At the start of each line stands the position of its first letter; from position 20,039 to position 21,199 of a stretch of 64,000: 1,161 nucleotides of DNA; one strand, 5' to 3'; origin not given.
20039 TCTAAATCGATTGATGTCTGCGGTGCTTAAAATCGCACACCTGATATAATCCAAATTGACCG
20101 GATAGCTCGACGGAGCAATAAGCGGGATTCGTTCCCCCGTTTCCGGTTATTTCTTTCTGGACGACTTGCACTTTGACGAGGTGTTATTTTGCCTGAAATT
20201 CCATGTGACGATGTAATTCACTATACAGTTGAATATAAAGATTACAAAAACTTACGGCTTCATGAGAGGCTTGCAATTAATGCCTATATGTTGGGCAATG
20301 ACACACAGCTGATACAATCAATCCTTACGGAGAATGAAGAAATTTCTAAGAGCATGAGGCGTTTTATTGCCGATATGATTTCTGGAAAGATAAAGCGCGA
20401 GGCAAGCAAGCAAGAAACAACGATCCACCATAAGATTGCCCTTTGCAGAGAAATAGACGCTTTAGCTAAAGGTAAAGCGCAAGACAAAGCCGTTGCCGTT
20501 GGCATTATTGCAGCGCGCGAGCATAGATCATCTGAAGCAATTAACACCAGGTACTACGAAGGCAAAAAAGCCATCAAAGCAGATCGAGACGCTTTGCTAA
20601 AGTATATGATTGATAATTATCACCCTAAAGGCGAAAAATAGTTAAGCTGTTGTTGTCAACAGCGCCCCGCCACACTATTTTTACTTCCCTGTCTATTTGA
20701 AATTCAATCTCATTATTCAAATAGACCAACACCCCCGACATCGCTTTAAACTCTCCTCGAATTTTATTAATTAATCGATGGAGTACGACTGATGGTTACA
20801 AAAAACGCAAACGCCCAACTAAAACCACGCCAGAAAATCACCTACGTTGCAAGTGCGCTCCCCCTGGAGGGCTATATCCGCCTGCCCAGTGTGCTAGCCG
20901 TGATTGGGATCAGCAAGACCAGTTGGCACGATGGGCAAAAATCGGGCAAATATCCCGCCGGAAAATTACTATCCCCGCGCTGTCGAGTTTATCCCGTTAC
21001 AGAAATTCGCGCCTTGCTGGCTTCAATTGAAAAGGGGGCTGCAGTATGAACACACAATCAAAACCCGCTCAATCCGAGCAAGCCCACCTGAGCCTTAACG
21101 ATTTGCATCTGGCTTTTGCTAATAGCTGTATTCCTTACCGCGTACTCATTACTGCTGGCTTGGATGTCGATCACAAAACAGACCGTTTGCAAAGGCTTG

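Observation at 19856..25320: Mirror-image iteron arrays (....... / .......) bracket the primase-helicase module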

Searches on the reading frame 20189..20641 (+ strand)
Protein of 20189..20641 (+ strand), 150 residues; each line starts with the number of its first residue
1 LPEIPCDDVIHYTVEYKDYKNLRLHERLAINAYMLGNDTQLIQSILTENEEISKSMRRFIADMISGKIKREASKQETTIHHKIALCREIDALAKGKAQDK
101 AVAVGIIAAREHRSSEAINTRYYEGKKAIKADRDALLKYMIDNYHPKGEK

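Call 9: search_protein_families(library=pfam, proteins=[window:20189-20641:+], max_evalue=0.01)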
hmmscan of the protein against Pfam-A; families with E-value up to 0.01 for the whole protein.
window:20189-20641:+ (150 aa): 0 families

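Call 12: search_protein_families(library=phrogs, proteins=[window:20189-20641:+], max_evalue=0.01)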
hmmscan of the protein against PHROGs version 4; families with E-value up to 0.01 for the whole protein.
window:20189-20641:+ (150 aa): 0 families

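Call 84: search_protein_families(library=pfam, proteins=[window:20189-20641:+], max_evalue=5)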
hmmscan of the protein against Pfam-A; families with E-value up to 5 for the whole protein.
window:20189-20641:+ (150 aa): 2 families
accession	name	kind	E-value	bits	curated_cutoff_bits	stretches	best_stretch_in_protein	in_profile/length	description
PF16442.10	DUF5039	-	0.022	15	25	1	29-145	36-149/203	Domain of unknown function (DUF5039)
PF13524.12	Glyco_trans_1_2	-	0.084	13.3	25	1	16-53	59-96/144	Glycosyl transferase-like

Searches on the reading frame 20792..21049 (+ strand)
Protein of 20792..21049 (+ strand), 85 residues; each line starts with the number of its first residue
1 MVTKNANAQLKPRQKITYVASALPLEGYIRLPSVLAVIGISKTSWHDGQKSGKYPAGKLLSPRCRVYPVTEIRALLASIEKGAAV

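Call 9: search_protein_families(library=pfam, proteins=[window:20792-21049:+], max_evalue=0.01)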
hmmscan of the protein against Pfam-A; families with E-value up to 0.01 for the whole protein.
window:20792-21049:+ (85 aa): 0 families

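Call 12: search_protein_families(library=phrogs, proteins=[window:20792-21049:+], max_evalue=0.01)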
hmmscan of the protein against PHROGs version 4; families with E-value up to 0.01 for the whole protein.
window:20792-21049:+ (85 aa): 0 families

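Call 84: search_protein_families(library=pfam, proteins=[window:20792-21049:+], max_evalue=5)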
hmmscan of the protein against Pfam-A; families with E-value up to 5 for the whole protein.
window:20792-21049:+ (85 aa): 0 families

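Call 85: search_protein_families(library=ncbifam, proteins=[window:20792-21049:+], max_evalue=0.1)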
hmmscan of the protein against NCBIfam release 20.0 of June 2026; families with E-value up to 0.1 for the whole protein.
window:20792-21049:+ (85 aa): 0 families
